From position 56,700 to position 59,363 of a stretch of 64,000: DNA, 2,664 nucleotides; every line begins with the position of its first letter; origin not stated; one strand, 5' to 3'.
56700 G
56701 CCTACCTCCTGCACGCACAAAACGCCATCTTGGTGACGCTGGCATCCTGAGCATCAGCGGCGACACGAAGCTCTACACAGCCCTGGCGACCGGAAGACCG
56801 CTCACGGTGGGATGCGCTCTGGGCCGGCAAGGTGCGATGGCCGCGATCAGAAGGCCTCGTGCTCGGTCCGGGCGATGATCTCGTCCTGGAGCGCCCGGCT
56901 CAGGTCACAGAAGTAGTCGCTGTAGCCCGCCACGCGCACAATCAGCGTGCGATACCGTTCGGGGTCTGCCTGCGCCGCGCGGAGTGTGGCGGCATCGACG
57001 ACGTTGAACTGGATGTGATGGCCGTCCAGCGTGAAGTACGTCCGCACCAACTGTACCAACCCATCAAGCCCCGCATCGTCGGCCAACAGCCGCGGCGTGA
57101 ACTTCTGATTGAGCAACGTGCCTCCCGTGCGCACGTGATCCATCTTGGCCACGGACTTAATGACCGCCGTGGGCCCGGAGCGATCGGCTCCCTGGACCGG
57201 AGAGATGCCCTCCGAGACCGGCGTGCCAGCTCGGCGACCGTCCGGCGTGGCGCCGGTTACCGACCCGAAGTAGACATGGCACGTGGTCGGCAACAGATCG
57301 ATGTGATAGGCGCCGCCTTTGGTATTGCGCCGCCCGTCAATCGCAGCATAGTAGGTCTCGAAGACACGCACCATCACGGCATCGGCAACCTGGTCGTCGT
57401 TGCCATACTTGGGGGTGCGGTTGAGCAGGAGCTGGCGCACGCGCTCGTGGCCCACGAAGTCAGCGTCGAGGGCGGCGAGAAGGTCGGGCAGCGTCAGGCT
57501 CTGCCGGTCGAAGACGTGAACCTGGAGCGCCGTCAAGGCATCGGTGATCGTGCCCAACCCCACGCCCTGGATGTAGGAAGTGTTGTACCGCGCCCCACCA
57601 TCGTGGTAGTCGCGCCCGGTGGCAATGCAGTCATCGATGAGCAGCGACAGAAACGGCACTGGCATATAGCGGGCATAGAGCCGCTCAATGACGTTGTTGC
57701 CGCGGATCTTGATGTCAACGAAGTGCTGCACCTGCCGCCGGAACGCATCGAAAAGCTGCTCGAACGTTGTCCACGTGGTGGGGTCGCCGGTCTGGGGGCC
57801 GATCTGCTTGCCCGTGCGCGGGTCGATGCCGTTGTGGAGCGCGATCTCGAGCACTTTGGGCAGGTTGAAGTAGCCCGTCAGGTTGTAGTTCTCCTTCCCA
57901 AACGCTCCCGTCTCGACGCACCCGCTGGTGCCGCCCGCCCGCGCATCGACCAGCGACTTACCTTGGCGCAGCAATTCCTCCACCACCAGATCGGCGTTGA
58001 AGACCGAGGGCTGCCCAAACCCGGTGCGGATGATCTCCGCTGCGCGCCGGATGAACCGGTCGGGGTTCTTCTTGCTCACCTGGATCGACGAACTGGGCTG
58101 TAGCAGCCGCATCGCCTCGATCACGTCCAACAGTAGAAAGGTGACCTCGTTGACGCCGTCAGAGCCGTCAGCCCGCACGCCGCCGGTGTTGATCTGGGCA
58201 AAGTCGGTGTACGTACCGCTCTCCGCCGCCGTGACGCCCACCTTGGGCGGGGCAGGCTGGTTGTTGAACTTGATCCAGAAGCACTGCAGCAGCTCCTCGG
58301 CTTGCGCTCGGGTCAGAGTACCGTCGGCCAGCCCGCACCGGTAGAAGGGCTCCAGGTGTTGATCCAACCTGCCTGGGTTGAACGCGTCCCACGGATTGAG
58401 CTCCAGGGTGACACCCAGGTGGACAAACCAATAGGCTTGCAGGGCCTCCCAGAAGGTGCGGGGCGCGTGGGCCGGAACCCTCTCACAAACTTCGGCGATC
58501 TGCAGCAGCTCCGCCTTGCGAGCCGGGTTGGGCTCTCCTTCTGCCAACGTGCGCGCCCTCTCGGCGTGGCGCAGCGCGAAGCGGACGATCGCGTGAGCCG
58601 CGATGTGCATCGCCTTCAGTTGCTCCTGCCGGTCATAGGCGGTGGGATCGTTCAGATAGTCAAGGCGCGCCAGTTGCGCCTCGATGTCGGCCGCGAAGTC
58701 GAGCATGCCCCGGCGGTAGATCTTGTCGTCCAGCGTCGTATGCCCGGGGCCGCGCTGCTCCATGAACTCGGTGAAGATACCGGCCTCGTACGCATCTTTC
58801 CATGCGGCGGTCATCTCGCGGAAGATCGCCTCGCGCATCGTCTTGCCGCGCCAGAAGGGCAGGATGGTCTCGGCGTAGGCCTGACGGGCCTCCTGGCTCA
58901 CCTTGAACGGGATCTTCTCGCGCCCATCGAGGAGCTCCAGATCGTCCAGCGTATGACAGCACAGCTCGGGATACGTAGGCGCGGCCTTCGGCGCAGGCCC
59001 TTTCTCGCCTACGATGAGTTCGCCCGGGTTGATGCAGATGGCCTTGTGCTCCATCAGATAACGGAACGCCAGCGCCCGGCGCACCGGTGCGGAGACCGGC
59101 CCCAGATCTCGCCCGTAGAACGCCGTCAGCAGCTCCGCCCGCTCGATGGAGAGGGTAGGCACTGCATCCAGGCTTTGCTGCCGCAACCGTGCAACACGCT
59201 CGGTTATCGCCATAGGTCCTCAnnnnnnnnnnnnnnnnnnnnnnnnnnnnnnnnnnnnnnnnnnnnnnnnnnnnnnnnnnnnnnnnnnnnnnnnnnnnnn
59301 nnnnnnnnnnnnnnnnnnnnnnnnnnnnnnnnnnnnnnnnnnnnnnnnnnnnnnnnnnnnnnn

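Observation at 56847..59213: Glycyl radical enzyme with a hydroxyproline-dehydratase-like active site, in a sugar-regulated operon, with no activase within 64 kb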

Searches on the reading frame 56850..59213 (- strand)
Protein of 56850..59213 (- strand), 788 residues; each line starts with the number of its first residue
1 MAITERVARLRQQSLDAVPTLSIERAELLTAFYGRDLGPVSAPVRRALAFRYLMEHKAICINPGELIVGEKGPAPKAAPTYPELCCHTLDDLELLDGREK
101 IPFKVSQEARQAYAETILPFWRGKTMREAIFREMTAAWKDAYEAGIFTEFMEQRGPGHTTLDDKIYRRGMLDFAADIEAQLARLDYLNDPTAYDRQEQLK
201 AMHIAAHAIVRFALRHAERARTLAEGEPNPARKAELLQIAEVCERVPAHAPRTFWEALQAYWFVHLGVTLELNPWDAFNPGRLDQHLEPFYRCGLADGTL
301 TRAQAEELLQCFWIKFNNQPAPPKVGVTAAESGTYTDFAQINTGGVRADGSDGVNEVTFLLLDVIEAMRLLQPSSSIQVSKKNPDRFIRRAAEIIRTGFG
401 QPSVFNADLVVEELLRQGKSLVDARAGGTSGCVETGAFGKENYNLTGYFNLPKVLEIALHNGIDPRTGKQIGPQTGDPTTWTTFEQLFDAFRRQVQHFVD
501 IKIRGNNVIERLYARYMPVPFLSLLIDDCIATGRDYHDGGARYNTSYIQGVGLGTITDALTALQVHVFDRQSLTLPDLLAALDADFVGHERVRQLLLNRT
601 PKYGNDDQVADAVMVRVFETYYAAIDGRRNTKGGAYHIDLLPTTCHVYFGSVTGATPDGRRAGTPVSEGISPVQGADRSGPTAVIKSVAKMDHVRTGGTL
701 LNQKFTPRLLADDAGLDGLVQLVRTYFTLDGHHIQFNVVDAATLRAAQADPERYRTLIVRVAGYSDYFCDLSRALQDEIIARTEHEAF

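Call 3: search_solved_structures(query=window:56850-59213:-, show_alignments=2)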
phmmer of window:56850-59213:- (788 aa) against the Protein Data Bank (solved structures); distinct sequences matched with E-value up to 0.001: 37.
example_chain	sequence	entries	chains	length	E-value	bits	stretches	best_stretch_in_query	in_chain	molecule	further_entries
6vxc_A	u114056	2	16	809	0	1077.3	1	4-785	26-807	Trans-4-hydroxy-L-proline dehydratase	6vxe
1r8w_A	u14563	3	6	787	3.1e-165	554.6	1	4-785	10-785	glycerol dehydratase | B12-independent glycerol dehydratase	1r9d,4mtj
9f3w_A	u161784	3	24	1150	1.3e-151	509.6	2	3-788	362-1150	Choline trimethylamine-lyase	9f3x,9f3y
9rco_A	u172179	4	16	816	2.7e-146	492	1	4-786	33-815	Glycyl radical protein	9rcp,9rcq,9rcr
5i2a_A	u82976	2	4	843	5.1e-145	487.8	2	3-586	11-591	Diol-dehydratase | Diol dehydratase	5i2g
8yjo_A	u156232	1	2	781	6.3e-142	477.6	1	3-786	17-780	Probable dehydratase PflD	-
8iof_A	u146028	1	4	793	1.5e-141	476.4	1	42-786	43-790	Benzylsuccinate synthase alpha subunit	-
5fay_A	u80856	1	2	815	2.7e-138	465.5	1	4-784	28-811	Choline trimethylamine-lyase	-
9ht9_A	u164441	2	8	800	4.6e-138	464.8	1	4-784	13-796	Choline trimethylamine-lyase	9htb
9r0v_A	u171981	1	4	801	4.6e-138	464.8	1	4-784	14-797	Choline trimethylamine-lyase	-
6vue_A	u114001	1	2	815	4.9e-138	464.7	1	4-784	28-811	Choline trimethylamine-lyase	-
5fau_A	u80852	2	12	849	5.2e-138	464.6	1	4-784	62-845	Choline trimethylamine-lyase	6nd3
5faw_A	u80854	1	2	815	8.7e-138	463.9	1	4-784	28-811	Choline trimethylamine-lyase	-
5fav_A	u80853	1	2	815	1.3e-137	463.3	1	4-784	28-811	Choline trimethylamine-lyase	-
5kdp_A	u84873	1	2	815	3.2e-137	462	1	4-784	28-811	Choline trimethylamine-lyase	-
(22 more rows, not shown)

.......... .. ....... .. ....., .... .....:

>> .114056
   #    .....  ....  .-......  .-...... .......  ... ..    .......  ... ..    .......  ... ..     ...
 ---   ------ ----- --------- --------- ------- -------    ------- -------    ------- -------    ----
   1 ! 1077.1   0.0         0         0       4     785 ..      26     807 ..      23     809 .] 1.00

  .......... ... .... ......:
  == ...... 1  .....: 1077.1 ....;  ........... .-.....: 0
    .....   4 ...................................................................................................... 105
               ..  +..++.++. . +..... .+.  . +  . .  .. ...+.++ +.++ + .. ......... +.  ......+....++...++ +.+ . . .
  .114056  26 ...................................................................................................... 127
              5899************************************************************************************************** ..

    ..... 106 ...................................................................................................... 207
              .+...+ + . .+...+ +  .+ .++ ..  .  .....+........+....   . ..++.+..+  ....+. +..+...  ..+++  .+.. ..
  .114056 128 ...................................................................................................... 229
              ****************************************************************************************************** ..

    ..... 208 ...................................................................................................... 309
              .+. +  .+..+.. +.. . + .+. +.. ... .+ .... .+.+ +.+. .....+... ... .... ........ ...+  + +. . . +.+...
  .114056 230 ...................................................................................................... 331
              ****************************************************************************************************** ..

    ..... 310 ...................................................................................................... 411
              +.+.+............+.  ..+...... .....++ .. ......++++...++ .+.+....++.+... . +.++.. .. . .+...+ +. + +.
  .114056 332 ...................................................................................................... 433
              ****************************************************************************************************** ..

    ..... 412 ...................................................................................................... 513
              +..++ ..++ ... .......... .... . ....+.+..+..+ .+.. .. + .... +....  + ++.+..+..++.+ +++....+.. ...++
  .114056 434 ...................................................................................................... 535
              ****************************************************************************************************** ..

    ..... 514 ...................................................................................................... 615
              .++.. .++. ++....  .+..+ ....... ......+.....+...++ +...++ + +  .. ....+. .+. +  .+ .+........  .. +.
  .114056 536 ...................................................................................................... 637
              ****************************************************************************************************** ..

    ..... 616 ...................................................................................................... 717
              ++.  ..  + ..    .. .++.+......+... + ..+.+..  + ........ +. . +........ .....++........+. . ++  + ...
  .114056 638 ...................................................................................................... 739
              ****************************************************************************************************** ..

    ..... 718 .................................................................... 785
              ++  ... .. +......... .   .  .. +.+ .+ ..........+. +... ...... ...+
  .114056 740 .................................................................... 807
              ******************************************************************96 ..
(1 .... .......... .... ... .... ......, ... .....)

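Call 4: search_protein_families(library=ncbifam, proteins=[window:56850-59213:-])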
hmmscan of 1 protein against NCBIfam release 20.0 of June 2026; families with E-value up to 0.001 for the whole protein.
window:56850-59213:- (788 aa): 12 families
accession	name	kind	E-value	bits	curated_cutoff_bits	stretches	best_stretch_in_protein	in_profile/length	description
NF043068.1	glycl_HYPD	equivalog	0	1312.3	1100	1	4-786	1-783/784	trans-4-hydroxy-L-proline dehydratase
TIGR01774.1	PFL2-3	subfamily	7.5e-206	685.9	678.2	1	3-786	2-785/786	formate C-acetyltransferase/glycerol dehydratase family glycyl radical enzyme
NF048011.1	SfplDhtHpsGDes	equivalog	4.6e-163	544.5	1000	1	4-786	23-820/821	(2S)-3-sulfopropanediol dehydratase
NF007437.0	PRK09983.1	equivalog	5.6e-157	524.1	1109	1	3-786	1-764/765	formate C-acetyltransferase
TIGR04394.1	choline_CutC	equivalog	1e-154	517.1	1050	1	3-785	1-786/789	choline trimethylamine-lyase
NF048009.1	SfplDhtHpfGKleb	equivalog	1.6e-149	499.6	1000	1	5-785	26-822/824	(2S)-3-sulfopropanediol dehydratase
NF033718.1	indole_decarb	equivalog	1.1e-124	417.6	1100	2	198-586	256-644/868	indoleacetate decarboxylase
NF033715.1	glycyl_HPDL_Lrg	equivalog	9.1e-103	344.7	1150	2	194-586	267-678/901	4-hydroxyphenylacetate decarboxylase large subunit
TIGR01255.1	pyr_form_ly_1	equivalog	9.2e-35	120.3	994.2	1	601-787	549-743/744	formate C-acetyltransferase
NF038360.1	rad_fix_GrcA3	exception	7.8e-18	64.3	158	1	714-787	4-77/78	autonomous glycyl radical cofactor GrcA3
NF008341.1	PRK11127.1-1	equivalog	2.9e-10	40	145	1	732-786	24-78/80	autonomous glycyl radical cofactor GrcA2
TIGR04365.1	spare_glycyl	equivalog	9.6e-08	32.3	170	1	730-784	68-122/126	autonomous glycyl radical cofactor GrcA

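Call 5: search_protein_families(library=pfam, proteins=[window:56850-59213:-])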
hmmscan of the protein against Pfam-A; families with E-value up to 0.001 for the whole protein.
window:56850-59213:- (788 aa): 3 families
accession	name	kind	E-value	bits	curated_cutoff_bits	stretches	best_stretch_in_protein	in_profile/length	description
PF02901.20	PFL-like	-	5.4e-229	762.5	24.3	1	4-650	2-647/647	Pyruvate formate lyase-like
PF01228.26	Gly_radical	-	2.6e-36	124.8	22.2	1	666-769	1-106/106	Glycine radical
PF02807.20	ATP-gua_PtransN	-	0.00076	20.3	25.7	0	467-490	41-64/67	ATP:guanido phosphotransferase, N-terminal domain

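Call 8: find_encoding_contigs(protein=window:56850-59213:-, flank=10000, max_places=6)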
Protein window:56850-59213:- (788 aa): 6 contigs read that carry it; 6 places shown.
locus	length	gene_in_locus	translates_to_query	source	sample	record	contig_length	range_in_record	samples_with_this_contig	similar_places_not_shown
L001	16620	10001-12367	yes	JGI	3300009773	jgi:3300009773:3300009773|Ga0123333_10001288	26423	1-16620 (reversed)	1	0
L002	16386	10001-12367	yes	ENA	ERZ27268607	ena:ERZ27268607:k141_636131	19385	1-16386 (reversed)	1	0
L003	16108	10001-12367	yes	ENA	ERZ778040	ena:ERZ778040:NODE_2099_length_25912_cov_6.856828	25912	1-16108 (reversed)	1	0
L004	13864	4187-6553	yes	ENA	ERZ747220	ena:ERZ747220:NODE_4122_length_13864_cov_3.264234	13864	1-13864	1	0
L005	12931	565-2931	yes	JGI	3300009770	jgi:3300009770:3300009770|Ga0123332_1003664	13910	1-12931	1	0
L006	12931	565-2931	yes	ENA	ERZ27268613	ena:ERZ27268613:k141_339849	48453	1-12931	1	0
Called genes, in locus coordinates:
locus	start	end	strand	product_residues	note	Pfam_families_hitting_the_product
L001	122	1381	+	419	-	PF02812:ELFV_dehydrog_N, PF00208:ELFV_dehydrog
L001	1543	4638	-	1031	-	PF02811:PHP, PF07733:DNA_pol3_alpha, PF17657:DNA_pol3_finger, PF14579:HHH_6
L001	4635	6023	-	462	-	PF00817:IMS, PF20114:DUF6504 (weak)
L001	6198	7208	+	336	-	PF00356:LacI, PF00532:Peripla_BP_1, PF13407:Peripla_BP_4, PF13377:Peripla_BP_3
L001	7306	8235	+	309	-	PF00248:Aldo_ket_red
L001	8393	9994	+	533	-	-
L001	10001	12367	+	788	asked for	PF02901:PFL-like, PF01228:Gly_radical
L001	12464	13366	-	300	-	PF02729:OTCace_N, PF00185:OTCace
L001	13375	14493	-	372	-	-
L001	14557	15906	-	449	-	-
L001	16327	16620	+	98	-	?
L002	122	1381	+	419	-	PF02812:ELFV_dehydrog_N, PF00208:ELFV_dehydrog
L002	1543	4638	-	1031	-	PF02811:PHP, PF07733:DNA_pol3_alpha, PF17657:DNA_pol3_finger, PF14579:HHH_6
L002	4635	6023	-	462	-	PF00817:IMS, PF20114:DUF6504 (weak)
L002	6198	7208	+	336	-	PF00356:LacI, PF00532:Peripla_BP_1, PF13407:Peripla_BP_4, PF13377:Peripla_BP_3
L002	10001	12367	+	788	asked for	PF02901:PFL-like, PF01228:Gly_radical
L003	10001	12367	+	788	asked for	PF02901:PFL-like, PF01228:Gly_radical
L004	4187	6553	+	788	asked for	PF02901:PFL-like, PF01228:Gly_radical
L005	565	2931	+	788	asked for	PF02901:PFL-like, PF01228:Gly_radical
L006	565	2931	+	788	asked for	PF02901:PFL-like, PF01228:Gly_radical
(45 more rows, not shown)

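Call 9: find_homologous_proteins(query=window:56850-59213:-, max_evalue=1e-100)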
Query window:56850-59213:- (788 aa): 7999 proteins with E <= 1e-100 among 8000 candidates; the best 120 are listed.
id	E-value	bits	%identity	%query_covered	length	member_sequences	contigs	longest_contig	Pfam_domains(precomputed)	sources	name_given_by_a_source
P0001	0.0e+0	1818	100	100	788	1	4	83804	PF02901.21,PF01228.27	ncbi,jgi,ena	-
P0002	0.0e+0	1816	100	100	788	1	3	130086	PF02901.21,PF01228.27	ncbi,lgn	-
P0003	0.0e+0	1816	100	100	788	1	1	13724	PF02901.21,PF01228.27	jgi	-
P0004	0.0e+0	1535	84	100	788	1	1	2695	PF02901.21,PF01228.27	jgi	jgi:formate C-acetyltransferase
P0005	0.0e+0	1514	82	100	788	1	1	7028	PF02901.21,PF01228.27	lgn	-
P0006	0.0e+0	1512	82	100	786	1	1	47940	PF02901.21,PF01228.27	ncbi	ncbi:MAG: trans-4-hydroxy-L-proline dehydratase [Anaerolineae bacterium]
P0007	0.0e+0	1487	80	100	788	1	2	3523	PF02901.21,PF01228.27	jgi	-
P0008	0.0e+0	1478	80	100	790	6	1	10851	PF02901.21,PF01228.27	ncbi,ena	-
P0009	0.0e+0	1477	79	100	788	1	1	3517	PF02901.21,PF01228.27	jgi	-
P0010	0.0e+0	1474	80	100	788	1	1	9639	PF02901.21,PF01228.27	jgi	jgi:trans-4-hydroxy-L-proline dehydratase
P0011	0.0e+0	1473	79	100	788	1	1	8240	PF02901.21,PF01228.27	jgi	jgi:formate C-acetyltransferase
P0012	0.0e+0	1473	80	100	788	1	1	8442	PF02901.21,PF01228.27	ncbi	-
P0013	0.0e+0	1473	80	100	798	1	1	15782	PF02901.21,PF01228.27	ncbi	-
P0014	0.0e+0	1472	80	100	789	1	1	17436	PF02901.21,PF01228.27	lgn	-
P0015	0.0e+0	1471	80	100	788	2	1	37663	PF02901.21,PF01228.27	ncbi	-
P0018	0.0e+0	1468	80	100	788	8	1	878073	PF02901.21,PF01228.27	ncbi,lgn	-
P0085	0.0e+0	1440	79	100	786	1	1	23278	PF02901.21,PF01228.27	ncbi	ncbi:MAG: trans-4-hydroxy-L-proline dehydratase [Anaerolineae bacterium]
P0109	0.0e+0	1436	77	100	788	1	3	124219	PF02901.21,PF01228.27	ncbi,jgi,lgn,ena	-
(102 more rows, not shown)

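Call 10: find_encoding_contigs(protein=P0018, flank=10000, max_places=2)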
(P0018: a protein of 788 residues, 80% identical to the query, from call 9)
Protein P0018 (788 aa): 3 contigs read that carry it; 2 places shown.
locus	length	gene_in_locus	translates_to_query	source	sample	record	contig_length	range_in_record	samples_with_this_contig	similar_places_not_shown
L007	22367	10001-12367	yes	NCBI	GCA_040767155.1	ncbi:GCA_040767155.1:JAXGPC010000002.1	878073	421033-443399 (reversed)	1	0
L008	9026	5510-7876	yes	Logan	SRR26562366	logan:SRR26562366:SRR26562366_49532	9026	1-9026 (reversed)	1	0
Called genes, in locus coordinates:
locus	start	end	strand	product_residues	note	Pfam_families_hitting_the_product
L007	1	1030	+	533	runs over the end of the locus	PF09594:GT87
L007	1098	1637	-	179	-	PF08388:GIIM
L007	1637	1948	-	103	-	PF00078:RVT_1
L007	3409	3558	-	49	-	-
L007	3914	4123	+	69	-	-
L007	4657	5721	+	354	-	PF00356:LacI, PF00532:Peripla_BP_1, PF13407:Peripla_BP_4, PF13377:Peripla_BP_3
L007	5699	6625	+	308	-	PF00248:Aldo_ket_red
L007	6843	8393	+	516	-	-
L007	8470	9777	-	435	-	PF05977:MFS_3, PF07690:MFS_1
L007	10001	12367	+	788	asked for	PF02901:PFL-like, PF01228:Gly_radical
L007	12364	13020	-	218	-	PF01895:PhoU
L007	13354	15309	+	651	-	PF12849:PBP_like_2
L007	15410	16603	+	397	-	PF00528:BPD_transp_1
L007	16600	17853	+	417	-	PF00528:BPD_transp_1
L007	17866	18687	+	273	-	PF02463:SMC_N, PF13175:AAA_15 (weak), PF13476:AAA_23 (weak), PF00005:ABC_tran, PF13304:AAA_21 (weak)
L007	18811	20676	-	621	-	PF00672:HAMP, PF26769:HAMP_PhoQ (weak), PF00989:PAS (weak), PF13188:PAS_8 (weak), PF08448:PAS_4 (weak), PF00512:HisKA, PF02518:HATPase_c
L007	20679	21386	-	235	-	PF00072:Response_reg, PF00486:Trans_reg_C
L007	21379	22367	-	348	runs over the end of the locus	PF01087:GalP_UDP_transf, PF02744:GalP_UDP_tr_C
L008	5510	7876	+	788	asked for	PF02901:PFL-like, PF01228:Gly_radical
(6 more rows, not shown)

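Call 11: find_encoding_contigs(protein=P0006, flank=10000, max_places=2)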
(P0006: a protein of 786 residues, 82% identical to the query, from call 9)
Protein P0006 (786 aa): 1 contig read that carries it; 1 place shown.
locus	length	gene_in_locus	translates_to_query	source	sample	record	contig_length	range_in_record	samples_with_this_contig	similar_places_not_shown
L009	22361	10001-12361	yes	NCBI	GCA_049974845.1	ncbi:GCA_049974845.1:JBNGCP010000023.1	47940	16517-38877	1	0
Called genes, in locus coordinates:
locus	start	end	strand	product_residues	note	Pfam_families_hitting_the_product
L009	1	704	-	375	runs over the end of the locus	PF00850:Hist_deacetyl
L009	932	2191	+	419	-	PF02812:ELFV_dehydrog_N, PF00208:ELFV_dehydrog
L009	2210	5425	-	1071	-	PF02811:PHP, PF07733:DNA_pol3_alpha, PF17657:DNA_pol3_finger, PF14579:HHH_6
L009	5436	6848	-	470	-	PF00817:IMS, PF20114:DUF6504 (faint)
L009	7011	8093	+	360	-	PF00356:LacI, PF00532:Peripla_BP_1, PF13407:Peripla_BP_4, PF13377:Peripla_BP_3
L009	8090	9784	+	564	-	-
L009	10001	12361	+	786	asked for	PF02901:PFL-like, PF01228:Gly_radical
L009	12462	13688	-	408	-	PF05977:MFS_3, PF07690:MFS_1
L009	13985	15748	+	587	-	PF02837:Glyco_hydro_2_N (weak), PF00703:Glyco_hydro_2, PF02836:Glyco_hydro_2_C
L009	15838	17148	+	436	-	PF05977:MFS_3, PF07690:MFS_1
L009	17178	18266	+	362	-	PF01380:SIS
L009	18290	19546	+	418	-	PF01041:DegT_DnrJ_EryC1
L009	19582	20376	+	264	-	PF04951:Peptidase_M55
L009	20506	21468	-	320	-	PF00248:Aldo_ket_red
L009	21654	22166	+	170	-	PF00300:His_Phos_1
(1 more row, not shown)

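Call 12: find_encoding_contigs(protein=P0109, flank=10000, max_places=2)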
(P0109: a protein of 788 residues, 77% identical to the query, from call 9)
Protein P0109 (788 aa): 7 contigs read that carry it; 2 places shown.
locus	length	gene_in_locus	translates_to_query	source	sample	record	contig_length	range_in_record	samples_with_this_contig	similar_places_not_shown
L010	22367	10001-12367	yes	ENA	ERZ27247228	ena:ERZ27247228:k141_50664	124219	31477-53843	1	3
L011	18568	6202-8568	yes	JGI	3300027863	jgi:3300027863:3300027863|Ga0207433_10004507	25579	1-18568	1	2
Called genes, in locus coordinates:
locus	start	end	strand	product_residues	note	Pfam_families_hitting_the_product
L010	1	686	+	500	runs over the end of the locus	PF06253:MTTB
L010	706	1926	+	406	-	PF01979:Amidohydro_1, PF07969:Amidohydro_3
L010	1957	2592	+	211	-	PF02607:B12-binding_2, PF02310:B12-binding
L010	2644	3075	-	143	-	PF09719:C_GCAxxG_C_C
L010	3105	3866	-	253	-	PF00106:adh_short, PF08659:KR, PF13561:adh_short_C2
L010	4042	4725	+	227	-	PF00392:GntR, PF07729:FCD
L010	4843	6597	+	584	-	PF00496:SBP_bac_5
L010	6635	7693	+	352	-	PF19300:BPD_transp_1_N, PF00528:BPD_transp_1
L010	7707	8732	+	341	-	PF12911:OppC_N, PF00528:BPD_transp_1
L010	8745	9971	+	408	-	PF00557:Peptidase_M24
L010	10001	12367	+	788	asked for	PF02901:PFL-like, PF01228:Gly_radical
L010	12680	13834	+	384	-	PF01266:DAO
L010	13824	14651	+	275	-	PF01209:Ubie_methyltran, PF13489:Methyltransf_23, PF13649:Methyltransf_25, PF13847:Methyltransf_31, PF08241:Methyltransf_11, PF08242:Methyltransf_12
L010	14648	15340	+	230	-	PF01553:Acyltransferase (faint)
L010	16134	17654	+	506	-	PF13541:ChlI, PF00493:MCM (faint), PF00158:Sigma54_activat (faint), PF01078:Mg_chelatase, PF07728:AAA_5 (faint), PF13335:Mg_chelatase_C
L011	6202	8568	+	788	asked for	PF02901:PFL-like, PF01228:Gly_radical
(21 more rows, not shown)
